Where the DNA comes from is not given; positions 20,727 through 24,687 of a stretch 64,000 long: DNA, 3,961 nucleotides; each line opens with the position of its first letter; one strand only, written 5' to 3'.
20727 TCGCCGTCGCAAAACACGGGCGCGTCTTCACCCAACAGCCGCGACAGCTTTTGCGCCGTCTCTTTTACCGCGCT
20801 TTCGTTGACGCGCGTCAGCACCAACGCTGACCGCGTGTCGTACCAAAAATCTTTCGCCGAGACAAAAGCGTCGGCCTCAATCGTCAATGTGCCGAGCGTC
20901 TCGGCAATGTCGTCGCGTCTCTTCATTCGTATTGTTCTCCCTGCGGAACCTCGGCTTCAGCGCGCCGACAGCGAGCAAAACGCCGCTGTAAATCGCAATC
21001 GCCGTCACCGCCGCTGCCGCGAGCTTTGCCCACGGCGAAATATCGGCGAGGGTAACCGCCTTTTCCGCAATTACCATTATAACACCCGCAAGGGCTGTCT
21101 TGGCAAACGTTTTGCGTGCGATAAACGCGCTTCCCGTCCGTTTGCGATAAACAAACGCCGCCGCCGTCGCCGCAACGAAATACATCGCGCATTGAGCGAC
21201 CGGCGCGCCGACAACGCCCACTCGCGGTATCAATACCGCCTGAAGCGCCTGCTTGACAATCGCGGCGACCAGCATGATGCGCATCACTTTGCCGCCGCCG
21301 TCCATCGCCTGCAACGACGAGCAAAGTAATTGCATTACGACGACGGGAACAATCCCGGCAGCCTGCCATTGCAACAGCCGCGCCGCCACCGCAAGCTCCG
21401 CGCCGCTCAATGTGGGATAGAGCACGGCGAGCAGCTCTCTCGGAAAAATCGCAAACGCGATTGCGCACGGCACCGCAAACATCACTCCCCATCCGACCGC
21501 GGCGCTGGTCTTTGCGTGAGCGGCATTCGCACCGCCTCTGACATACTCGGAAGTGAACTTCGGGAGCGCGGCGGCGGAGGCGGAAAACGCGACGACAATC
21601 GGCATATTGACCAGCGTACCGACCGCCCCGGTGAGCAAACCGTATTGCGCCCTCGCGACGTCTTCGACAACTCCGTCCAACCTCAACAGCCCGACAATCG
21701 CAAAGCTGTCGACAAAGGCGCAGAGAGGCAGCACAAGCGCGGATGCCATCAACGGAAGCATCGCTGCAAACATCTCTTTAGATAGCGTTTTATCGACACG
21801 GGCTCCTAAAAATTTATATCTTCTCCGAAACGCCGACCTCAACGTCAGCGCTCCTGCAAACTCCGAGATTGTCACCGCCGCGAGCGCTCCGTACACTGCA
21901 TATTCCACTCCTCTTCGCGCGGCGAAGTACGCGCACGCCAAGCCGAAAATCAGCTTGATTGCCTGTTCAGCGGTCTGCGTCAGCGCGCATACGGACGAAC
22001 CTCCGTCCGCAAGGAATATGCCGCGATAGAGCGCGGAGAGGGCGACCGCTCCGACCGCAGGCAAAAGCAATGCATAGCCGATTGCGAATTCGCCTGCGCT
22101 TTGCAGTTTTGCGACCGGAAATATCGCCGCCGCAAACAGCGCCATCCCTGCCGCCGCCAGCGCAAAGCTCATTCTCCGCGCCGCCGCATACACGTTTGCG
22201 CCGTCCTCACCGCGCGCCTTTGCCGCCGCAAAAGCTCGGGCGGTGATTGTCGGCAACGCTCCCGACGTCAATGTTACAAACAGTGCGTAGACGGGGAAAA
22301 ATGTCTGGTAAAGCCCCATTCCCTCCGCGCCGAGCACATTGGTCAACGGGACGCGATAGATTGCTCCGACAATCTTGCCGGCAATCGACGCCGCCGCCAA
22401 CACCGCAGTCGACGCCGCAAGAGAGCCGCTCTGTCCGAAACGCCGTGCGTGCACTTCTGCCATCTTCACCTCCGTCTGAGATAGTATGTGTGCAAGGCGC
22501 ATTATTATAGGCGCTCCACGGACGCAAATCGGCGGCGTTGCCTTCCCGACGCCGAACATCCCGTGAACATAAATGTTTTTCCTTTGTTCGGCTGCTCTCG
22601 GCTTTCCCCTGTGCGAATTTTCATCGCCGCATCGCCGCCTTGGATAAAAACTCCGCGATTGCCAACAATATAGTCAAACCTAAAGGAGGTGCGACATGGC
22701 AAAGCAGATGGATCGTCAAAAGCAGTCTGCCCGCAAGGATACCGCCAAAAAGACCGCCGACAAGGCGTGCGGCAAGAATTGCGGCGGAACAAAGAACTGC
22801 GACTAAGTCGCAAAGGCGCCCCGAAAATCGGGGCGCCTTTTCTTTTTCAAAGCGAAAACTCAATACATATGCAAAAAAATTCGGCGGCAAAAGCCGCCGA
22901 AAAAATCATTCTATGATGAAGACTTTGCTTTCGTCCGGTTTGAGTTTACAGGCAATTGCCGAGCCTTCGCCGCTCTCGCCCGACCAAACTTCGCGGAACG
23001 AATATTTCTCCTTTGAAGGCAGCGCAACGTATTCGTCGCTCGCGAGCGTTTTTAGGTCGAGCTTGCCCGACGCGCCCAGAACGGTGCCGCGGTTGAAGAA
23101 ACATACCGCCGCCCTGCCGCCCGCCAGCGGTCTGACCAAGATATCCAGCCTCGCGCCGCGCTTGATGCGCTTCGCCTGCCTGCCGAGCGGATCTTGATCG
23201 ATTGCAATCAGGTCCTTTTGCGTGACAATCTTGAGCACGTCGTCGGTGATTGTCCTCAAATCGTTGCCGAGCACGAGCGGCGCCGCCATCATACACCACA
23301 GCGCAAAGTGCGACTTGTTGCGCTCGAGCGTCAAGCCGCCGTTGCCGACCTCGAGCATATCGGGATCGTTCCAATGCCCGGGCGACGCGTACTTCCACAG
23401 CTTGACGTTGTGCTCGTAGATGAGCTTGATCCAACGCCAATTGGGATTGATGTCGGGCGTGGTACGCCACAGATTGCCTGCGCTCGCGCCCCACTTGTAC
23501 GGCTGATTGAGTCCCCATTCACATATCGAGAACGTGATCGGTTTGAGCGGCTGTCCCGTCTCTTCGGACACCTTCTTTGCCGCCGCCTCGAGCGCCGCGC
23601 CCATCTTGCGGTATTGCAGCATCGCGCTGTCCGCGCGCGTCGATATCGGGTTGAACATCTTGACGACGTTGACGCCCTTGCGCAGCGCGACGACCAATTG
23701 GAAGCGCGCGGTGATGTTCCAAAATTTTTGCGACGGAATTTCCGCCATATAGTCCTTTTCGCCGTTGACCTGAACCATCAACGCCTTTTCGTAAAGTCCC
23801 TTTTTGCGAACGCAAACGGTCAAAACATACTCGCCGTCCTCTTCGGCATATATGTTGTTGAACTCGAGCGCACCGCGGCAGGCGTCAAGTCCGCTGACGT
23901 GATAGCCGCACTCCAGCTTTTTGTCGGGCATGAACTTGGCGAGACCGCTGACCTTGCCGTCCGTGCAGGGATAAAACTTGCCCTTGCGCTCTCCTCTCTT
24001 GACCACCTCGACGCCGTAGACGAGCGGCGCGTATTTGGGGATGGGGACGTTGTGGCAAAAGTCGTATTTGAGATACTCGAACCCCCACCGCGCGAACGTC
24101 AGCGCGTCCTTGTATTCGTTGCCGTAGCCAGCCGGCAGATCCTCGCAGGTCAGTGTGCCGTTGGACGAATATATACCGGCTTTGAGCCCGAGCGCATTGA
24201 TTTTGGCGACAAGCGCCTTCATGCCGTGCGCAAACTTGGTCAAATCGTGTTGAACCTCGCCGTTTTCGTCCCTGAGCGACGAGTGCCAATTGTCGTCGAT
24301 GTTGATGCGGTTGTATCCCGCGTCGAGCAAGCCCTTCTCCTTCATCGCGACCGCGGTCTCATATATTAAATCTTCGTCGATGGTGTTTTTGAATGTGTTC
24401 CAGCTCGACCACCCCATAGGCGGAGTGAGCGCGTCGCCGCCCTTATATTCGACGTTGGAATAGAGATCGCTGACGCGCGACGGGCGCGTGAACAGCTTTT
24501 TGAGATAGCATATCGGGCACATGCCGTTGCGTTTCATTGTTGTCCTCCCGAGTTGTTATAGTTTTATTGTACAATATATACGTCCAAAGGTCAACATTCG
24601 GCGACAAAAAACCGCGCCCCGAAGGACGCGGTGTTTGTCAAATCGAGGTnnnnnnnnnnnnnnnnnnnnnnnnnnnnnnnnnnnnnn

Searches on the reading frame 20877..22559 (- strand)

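Call 32: search_protein_families(library=pfam, proteins=[window:20877-22559:-], max_evalue=0.00001)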
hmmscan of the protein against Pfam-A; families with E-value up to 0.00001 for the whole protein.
window:20877-22559:- (560 aa): 2 families
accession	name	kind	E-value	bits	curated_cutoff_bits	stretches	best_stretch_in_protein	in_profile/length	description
PF01943.22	Polysacc_synt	-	2.9e-22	79.9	28.2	1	48-336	2-271/274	Polysaccharide biosynthesis protein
PF03023.19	MurJ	-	1.2e-06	27.9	27.4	1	163-502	102-430/451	Lipid II flippase MurJ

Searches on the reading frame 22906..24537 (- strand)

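Call 31: search_protein_families(library=pfam, proteins=[window:22906-24537:-], max_evalue=0.00001)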
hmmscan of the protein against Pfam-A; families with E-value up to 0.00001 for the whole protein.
window:22906-24537:- (543 aa): 2 families
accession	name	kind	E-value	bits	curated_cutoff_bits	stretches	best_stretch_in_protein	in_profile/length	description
PF16499.11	Melibiase_2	-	1e-55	189.5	23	2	38-162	1-135/284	Alpha galactosidase A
PF17801.7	Melibiase_C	-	4.6e-09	36.7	22.9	1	464-541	4-70/71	Alpha galactosidase C-terminal beta sandwich domain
